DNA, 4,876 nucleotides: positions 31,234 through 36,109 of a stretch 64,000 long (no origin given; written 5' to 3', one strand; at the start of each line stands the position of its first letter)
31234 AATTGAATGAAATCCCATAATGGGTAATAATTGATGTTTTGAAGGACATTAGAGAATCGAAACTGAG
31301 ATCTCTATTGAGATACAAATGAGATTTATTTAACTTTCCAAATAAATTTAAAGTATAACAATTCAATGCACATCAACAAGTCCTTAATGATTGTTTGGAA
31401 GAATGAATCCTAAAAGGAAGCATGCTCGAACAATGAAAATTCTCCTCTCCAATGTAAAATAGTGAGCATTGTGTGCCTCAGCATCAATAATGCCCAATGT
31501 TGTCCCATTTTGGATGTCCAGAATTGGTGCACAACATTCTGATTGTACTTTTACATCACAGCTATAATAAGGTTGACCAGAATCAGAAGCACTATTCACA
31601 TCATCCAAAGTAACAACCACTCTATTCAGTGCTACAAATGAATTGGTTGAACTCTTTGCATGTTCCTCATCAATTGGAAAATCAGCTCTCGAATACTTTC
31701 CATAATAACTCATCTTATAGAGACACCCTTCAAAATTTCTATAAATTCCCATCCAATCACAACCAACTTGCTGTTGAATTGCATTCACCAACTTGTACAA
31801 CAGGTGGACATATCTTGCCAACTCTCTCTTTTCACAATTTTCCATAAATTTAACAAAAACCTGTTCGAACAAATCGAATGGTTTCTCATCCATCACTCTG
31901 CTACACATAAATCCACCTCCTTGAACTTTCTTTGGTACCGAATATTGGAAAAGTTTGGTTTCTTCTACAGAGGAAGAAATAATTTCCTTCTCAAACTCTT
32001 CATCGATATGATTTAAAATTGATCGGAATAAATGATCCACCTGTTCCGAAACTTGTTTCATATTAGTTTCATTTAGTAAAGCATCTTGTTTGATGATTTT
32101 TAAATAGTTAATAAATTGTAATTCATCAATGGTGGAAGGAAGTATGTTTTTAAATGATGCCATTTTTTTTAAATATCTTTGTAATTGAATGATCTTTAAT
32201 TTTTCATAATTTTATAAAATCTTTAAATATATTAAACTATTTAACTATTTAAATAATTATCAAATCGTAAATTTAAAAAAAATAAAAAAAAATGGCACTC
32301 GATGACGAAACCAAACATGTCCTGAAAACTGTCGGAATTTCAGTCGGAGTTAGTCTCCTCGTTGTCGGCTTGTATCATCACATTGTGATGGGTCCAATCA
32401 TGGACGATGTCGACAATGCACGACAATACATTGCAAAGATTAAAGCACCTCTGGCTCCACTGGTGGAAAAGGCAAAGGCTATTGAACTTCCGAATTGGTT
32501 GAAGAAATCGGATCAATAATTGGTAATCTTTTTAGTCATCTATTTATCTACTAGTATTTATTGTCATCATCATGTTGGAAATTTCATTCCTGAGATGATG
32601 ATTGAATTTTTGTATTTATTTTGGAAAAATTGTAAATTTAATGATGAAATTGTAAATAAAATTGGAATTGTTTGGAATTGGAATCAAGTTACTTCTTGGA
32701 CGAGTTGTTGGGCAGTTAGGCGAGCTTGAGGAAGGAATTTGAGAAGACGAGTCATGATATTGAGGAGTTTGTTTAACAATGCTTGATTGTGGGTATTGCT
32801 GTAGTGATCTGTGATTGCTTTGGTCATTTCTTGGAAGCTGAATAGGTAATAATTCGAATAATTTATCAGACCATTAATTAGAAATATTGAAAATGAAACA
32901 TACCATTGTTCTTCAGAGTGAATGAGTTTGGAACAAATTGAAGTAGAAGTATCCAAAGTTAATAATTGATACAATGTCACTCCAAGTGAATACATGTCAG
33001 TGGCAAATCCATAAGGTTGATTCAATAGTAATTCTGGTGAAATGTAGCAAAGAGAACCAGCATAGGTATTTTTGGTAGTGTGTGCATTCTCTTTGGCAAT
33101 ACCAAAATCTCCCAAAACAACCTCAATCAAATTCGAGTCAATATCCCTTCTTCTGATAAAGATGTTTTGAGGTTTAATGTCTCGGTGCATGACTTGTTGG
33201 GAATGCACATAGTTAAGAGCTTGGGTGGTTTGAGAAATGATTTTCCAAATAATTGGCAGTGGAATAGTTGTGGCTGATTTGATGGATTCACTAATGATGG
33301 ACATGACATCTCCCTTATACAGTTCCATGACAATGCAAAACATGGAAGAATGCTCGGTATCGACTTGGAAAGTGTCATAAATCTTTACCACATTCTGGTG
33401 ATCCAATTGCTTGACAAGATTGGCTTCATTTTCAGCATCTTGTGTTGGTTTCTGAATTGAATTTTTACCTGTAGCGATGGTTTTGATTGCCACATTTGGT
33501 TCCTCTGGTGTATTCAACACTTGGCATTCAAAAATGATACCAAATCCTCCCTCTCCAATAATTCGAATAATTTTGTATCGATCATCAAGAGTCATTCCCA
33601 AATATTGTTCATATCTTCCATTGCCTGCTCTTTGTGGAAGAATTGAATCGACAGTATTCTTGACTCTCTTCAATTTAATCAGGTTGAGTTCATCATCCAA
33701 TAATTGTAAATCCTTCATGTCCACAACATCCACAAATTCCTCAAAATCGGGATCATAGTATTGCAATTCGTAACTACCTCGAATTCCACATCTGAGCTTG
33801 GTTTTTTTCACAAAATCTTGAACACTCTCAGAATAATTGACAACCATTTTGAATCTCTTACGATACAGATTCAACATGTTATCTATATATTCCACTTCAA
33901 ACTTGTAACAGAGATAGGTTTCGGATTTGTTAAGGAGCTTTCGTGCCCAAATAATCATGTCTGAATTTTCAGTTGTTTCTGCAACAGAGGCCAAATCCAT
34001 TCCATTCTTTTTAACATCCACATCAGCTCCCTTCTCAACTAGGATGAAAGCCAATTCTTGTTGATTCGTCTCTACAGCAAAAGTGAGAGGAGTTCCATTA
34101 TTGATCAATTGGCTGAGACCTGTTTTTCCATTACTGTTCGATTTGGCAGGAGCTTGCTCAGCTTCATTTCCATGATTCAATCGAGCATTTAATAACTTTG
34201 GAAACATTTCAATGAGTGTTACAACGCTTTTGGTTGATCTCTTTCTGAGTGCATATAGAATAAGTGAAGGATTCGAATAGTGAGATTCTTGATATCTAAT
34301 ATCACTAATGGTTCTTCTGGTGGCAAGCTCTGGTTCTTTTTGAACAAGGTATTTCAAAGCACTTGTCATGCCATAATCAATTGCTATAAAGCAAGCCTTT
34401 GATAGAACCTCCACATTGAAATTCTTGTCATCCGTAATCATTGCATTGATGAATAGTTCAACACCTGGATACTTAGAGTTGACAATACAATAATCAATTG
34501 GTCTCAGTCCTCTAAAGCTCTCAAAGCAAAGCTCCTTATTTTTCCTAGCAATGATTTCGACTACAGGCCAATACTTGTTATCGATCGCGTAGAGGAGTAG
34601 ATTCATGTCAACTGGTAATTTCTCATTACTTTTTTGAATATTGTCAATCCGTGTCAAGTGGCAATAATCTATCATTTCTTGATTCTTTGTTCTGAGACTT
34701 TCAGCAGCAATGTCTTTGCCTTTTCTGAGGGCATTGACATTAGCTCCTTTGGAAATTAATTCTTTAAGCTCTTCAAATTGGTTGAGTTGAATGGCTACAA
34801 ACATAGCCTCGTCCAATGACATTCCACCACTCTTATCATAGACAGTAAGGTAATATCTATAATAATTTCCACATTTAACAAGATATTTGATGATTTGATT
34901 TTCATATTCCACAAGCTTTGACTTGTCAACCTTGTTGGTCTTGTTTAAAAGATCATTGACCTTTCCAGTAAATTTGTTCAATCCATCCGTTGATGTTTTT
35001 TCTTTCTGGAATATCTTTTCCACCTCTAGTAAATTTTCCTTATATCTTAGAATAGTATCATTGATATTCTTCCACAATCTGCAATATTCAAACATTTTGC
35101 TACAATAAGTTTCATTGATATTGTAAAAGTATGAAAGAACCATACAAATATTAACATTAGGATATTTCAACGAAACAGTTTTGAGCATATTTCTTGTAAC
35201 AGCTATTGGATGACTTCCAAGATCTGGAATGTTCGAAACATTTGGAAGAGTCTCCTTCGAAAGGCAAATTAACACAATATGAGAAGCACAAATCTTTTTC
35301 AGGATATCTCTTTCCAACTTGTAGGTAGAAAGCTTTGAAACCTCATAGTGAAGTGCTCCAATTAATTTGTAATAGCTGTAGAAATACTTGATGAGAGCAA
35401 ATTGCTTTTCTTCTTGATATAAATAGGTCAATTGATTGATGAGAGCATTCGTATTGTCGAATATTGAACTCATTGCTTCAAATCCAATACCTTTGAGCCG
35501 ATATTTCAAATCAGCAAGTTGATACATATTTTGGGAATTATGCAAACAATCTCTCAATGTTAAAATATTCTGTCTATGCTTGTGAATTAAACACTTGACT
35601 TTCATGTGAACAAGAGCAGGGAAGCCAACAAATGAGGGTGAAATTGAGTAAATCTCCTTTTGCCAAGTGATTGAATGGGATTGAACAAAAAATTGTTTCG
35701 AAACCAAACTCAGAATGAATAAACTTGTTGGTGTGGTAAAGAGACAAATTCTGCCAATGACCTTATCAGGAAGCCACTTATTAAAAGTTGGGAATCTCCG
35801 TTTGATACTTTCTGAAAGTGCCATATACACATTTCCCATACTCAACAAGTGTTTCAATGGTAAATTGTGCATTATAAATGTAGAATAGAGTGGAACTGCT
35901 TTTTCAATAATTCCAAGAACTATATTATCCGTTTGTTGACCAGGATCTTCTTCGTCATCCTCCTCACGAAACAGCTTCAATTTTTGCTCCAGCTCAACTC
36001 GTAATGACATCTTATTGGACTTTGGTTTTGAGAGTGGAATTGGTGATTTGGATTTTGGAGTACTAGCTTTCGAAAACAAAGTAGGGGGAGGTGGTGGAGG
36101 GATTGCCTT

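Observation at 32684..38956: Giant ~2090-aa ankyrin-repeat Ser/Thr kinase with a long unassigned N-terminal/central region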

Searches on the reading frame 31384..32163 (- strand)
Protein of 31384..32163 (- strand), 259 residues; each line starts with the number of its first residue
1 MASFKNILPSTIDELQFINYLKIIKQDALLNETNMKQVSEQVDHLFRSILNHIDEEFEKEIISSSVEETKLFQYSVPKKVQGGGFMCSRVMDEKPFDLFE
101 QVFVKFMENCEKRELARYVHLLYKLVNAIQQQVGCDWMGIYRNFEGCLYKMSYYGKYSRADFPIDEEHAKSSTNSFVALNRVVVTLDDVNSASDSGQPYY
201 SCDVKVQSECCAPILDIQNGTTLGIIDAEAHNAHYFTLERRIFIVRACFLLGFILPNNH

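Call 6: search_protein_families(library=pfam, proteins=[window:31384-32163:-], max_evalue=0.01)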
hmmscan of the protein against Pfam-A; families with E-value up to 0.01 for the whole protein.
window:31384-32163:- (259 aa): 1 family
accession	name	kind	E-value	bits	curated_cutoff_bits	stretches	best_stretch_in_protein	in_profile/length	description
PF01590.32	GAF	-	2.1e-05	25.5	22.4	1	121-239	5-117/133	GAF domain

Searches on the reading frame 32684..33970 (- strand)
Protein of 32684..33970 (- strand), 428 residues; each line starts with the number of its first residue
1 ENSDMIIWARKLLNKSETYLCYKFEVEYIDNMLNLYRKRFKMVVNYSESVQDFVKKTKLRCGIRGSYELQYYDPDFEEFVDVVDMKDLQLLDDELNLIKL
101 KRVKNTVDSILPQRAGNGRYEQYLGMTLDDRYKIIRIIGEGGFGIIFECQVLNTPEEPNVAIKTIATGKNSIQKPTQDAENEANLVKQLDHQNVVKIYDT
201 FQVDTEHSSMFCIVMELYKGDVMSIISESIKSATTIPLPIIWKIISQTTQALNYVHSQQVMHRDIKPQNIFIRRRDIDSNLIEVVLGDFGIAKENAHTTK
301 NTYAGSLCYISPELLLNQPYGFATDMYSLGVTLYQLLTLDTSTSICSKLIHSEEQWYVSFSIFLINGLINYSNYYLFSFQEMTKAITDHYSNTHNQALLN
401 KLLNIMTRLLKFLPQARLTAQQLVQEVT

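Call 11: search_solved_structures(query=window:32684-33970:-, max_evalue=1e-20, show_alignments=1)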
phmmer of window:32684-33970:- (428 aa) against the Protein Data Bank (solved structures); distinct sequences matched with E-value up to 1e-20: 107 (the best 60 are shown).
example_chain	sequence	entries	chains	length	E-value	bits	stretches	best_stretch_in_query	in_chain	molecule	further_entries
3dfa_A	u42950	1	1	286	1.4e-26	97.1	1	116-338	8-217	Calcium-dependent protein kinase cgd3_920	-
2wei_A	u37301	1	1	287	1.4e-26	97.1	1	116-338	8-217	CALMODULIN-DOMAIN PROTEIN KINASE 1, PUTATIVE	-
6s73_A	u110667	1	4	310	2.4e-26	96.3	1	128-340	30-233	Serine/threonine-protein kinase Nek7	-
5de2_A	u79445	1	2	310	3.2e-26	95.9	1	128-340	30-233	Serine/threonine-protein kinase Nek7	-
9h59_C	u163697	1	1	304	4.1e-26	95.5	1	128-340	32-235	Serine/threonine-protein kinase Nek7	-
9nfq_C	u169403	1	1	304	4.1e-26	95.5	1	128-340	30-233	Serine/threonine-protein kinase Nek7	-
2wqm_A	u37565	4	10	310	4.4e-26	95.5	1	128-340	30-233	SERINE/THREONINE-PROTEIN KINASE NEK7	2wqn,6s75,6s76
8ej4_K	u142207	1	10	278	4.4e-26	95.5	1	131-340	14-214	Serine/threonine-protein kinase Nek7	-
3igo_A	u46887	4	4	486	7.5e-26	94.7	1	116-338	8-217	Calmodulin-domain protein kinase 1 | Calmodulin-domain protein kinase 1, putative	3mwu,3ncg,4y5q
8ws0_A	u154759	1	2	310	8e-26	94.6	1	128-340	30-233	Serine/threonine-protein kinase Nek7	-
4ieb_A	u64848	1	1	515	1.5e-25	93.7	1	117-338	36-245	Calmodulin-domain protein kinase 1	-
8ws1_A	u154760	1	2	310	2.2e-25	93.2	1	128-340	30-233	Serine/threonine-protein kinase Nek7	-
8sxn_A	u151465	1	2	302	2.3e-25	93.1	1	130-340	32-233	Serine/threonine-protein kinase Nek7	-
3ma6_A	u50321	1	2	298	2.6e-25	92.9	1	116-338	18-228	Calmodulin-domain protein kinase 1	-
9d8s_A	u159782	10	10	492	5.8e-25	91.8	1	120-338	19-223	Calmodulin-domain protein kinase 1 | Non-specific serine/threonine protein kinase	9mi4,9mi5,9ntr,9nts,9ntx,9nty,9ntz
7t6f_A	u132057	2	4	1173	1.8e-22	83.5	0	133-340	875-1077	Tyrosine-protein kinase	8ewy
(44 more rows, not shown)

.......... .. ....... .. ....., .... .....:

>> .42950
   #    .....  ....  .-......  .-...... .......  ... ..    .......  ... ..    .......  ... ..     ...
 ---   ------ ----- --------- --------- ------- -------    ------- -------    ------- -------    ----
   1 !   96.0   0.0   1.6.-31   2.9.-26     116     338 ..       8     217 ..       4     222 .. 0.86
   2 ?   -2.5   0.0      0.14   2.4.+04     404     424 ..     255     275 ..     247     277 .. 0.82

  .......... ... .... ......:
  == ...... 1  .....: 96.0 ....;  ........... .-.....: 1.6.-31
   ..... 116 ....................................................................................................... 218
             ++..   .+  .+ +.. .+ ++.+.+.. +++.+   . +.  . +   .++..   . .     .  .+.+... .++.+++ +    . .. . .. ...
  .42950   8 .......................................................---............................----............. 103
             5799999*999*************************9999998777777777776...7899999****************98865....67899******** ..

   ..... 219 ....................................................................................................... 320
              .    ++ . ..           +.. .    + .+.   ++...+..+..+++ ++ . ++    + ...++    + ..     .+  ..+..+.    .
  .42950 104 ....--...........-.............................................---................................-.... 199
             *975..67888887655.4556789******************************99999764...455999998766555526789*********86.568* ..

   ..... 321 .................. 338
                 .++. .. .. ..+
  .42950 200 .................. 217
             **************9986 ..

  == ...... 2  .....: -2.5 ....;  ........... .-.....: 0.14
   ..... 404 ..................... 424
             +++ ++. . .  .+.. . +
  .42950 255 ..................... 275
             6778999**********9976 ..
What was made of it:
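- On NEK (NIMA-related kinase) family: NEK7 scores 96.3 bits, CDPK1 97.1 bits and DCLK1 87 bits (call 11).
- NEK7 and apicomplexan CDPK1 score equally (96-97 bits, call 11). DCLK1, ULK1 and CaMKII are close behind (call 11).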

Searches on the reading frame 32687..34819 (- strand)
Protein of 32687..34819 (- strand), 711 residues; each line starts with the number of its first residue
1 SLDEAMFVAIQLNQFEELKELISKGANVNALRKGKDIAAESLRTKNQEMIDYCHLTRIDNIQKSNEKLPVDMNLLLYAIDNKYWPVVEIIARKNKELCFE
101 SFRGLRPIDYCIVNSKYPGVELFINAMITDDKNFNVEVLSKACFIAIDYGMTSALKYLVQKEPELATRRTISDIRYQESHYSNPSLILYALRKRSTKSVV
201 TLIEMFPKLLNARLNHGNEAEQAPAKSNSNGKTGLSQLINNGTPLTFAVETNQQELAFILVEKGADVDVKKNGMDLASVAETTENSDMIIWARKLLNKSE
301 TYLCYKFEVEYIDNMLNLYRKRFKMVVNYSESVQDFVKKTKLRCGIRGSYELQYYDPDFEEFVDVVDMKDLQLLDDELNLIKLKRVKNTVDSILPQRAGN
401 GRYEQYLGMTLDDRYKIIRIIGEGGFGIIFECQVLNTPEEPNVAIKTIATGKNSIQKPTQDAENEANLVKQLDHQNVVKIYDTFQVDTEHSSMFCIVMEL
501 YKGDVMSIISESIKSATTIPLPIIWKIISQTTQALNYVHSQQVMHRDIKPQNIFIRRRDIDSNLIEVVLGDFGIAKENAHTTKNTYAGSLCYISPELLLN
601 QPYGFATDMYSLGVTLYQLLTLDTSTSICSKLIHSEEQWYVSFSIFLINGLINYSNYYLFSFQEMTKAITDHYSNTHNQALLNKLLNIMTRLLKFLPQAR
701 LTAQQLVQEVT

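Call 22: find_homologous_proteins(query=window:32687-34819:-, max_evalue=1e-30)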
Query window:32687-34819:-: 8000 candidates shared short words with the query, none scored E <= 1e-30.
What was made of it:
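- Tried and rejected: find_homologous_proteins with aa 1380-2090: nothing at E<=1e-30, not even the query's own GenBank entry (call 22).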

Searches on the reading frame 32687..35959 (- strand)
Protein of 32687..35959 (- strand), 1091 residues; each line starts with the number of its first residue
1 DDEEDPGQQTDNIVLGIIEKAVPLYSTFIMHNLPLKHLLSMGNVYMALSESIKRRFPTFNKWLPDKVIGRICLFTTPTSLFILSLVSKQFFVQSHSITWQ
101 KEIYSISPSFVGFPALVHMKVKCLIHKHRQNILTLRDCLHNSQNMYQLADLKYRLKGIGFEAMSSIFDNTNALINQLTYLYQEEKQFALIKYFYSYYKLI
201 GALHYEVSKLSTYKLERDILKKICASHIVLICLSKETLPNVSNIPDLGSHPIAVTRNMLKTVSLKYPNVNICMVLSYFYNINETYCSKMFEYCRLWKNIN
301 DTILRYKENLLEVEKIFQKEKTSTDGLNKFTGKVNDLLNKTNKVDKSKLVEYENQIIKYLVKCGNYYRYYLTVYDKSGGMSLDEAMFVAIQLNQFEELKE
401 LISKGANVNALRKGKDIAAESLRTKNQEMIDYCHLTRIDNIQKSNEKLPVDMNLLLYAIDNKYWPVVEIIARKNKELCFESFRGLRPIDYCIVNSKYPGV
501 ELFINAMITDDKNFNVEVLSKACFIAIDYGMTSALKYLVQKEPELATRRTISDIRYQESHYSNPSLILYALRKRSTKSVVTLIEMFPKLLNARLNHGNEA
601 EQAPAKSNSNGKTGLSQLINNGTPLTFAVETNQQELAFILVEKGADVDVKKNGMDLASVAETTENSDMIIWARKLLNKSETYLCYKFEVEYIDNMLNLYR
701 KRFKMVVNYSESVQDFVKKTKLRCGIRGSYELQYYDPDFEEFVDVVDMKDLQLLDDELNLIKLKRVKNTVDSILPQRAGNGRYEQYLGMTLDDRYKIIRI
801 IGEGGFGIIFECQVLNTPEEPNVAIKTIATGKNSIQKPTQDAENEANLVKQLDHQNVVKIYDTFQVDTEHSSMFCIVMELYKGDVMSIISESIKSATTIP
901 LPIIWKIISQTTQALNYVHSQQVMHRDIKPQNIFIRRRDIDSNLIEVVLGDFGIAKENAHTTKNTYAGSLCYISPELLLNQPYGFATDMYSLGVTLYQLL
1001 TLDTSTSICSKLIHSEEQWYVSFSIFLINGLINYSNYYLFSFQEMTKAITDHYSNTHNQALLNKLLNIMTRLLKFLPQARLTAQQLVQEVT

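Call 58: predict_structure(alignment_id=A4)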
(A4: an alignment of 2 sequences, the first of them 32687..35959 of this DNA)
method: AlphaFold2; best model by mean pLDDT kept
length: 1091 residues; sequences in the alignment: 2
mean_pLDDT: 39.5   pTM: 0.32
mean pLDDT of the five models: 39.5, 39.2, 34.7, 34.6, 33.2
residues with pLDDT >= 90: 0; 70-90: 90; 50-70: 97; < 50: 904
segments of 3 or more residues with pLDDT < 50: 1-318, 321-449, 554-562, 596-613, 660-669, 679-1091
pLDDT, mean of each block of 10 residues (from residue 1): 33 33 32 35 40 40 38 33 30 28 29 30 34 36 36 38 39 33 31 31 30 35 36 33 32 32 31 31 29 31 36 45 45 45 37 34 36 37 34 33 27 27 29 33 41 52 56 66 64 71 77 74 77 83 74 45 64 76 79 54 34 52 67 68 60 51 45 53 39 39 34 37 27 26 28 29 24 31 32 34 30 30 36 42 42 37 38 38 33 30 30 29 27 31 31 30 27 29 28 30 29 30 32 31 36 39 38 33 32 29
secondary structure, 60 per line:
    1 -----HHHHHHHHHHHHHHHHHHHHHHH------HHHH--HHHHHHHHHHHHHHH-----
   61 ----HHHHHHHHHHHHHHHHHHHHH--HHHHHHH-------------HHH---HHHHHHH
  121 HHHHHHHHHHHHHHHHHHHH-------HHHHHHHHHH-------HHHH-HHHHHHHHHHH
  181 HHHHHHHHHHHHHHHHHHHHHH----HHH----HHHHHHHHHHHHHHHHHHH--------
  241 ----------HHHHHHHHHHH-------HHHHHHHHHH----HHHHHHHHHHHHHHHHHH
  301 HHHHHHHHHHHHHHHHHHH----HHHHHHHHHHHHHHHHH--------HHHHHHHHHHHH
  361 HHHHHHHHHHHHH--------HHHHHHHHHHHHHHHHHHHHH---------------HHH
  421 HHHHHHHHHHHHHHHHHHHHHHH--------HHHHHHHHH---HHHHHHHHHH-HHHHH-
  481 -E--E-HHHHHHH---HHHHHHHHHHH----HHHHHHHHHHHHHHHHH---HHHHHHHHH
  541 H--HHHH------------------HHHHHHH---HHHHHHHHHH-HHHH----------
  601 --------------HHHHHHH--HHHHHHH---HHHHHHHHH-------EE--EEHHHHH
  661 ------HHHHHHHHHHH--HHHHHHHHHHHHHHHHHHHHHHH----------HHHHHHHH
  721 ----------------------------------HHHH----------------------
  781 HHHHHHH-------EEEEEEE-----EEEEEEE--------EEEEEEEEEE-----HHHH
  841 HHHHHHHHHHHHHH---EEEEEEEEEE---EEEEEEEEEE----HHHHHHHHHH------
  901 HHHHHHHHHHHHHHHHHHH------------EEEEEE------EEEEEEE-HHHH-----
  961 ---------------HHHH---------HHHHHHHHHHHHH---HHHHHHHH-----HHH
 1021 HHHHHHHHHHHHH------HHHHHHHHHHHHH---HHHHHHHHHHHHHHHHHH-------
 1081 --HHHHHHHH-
elements in order (helices of 4 or more, strands of 3 or more residues): H6-28 H35-38 H41-55 H65-85 H88-94 H114-140 H148-157 H165-168 H170-202 H214-232 H251-261 H269-278 H283-319 H324-340 H349-373 H382-402 H418-443 H452-460 H464-473 H475-479 H487-493 H497-507 H512-528 H532-541 H544-547 H566-572 H576-585 H587-590 H615-621 H624-630 H634-642 H656-660 H667-677 H680-702 H713-720 H755-758 H781-787 E795-801 E807-813 E822-831 H837-854 E858-867 E871-880 H885-894 H901-919 E932-937 E944-950 H952-955 H976-979 H989-1001 H1005-1012 H1018-1033 H1040-1052 H1056-1073 H1083-1090
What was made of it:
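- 33917..34819 (-): Ankyrin-repeat region (aa 1380-1680), about 6-8 degenerate repeats. This is the only part of the AF2 model with pLDDT 50-83 (call 58).
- On Ankyrin repeat: AF2 model residues 450-680 (protein aa 1449-1679) have pLDDT 50-83 with paired helices (call 58).
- No structural confirmation was obtained (pLDDT about 30-40 there, call 58).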

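Call 62: fold_search(model_id=the predicted structure, library=pdb)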
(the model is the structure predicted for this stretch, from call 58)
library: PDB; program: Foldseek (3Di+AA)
matches with E <= 10: 977; with E <= 0.001: 5
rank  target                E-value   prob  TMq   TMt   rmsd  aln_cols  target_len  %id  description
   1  4o60_A                2.6e-04  1.00  0.12  0.43  10.1       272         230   18  Structure of ankyrin repeat protein (released 2015-03-25)
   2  5y4f_B                3.7e-04  1.00  0.12  0.27   7.8       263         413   16  Crystal Structure of AnkB Ankyrin Repeats R13-24 in complex with autoinhibition segment AI-c (released 2017-09-13)
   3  5y4f_A                4.5e-04  1.00  0.14  0.29   8.1       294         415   14  Crystal Structure of AnkB Ankyrin Repeats R13-24 in complex with autoinhibition segment AI-c (released 2017-09-13)
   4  4o60_B                5.3e-04  1.00  0.13  0.46  10.2       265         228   19  Structure of ankyrin repeat protein (released 2015-03-25)
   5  4rly                  6.4e-04  1.00  0.11  0.29  15.1       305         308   15  Crystal Structure of AnkB Ankyrin Repeats (R1-R9) in Complex with Nav1.2 Ankyrin Binding Domain (released 2014-11-26)
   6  1k1a                  1.0e-03  1.00  0.11  0.43   8.7       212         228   19  Crystal structure of the ankyrin repeat domain of Bcl-3: a unique member of the IkappaB protein family (released 2001-11-21)
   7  4rlv                  1.2e-03  1.00  0.12  0.15   8.0       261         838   17  Crystal Structure of AnkB 24 Ankyrin Repeats in Complex with AnkR Autoinhibition Segment (released 2014-11-26)
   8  3zkj_D                1.2e-03  1.00  0.12  0.33  12.3       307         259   16  Crystal Structure of Ankyrin Repeat and Socs Box-Containing Protein 9 (Asb9) in Complex with Elonginb and Elonginc (released 2013-01-30)
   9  8cs9_A                1.5e-03  0.96  0.08  0.10  15.1       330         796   15  Composite reconstruction of Class 1 of the erythrocyte ankyrin-1 complex (released 2022-07-20)
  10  1k3z_D                2.5e-03  1.00  0.13  0.52   9.3       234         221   16  X-ray crystal structure of the IkBb/NF-kB p65 homodimer complex (released 2002-10-04)
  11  6s76_B                2.6e-03  0.97  0.08  0.21  14.1       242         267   29  Crystal structure of human Nek7 (released 2020-06-10)
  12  3zng_A                3.0e-03  1.00  0.12  0.41   8.2       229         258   16  Ankyrin repeat and SOCS-box protein 9 (ASB9) in complex with ElonginB and ElonginC (released 2013-12-04)
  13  5le7_C                3.0e-03  0.98  0.09  0.23  14.9       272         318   15  Crystal structure of DARPin-DARPin rigid fusion, variant DD_D12_13_D12 (released 2017-08-02)
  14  7ujj_G                3.7e-03  1.00  0.13  0.56   6.7       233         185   16  Stx2a and DARPin complex (released 2023-04-12)
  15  5y4d                  3.7e-03  1.00  0.14  0.20  22.2       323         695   16  Crystal Structure of AnkB Ankyrin Repeats in Complex with AnkR/AnkB Chimeric Autoinhibition Segment (released 2017-09-13)
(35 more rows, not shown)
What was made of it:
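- NEK7 is among the top solved relatives (96 bits; 29-32% identity in the Foldseek alignments) (calls 11, 62).
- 33917..34819 (-): Foldseek top hits are ankyrin-repeat proteins such as 4o60 and AnkB 5y4f (call 62).
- On Ankyrin repeat: The Foldseek top hits are ankyrin-repeat structures at E about 3e-4, but RMSD is high (7-10 A) because the rest of the model is poor (call 62).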
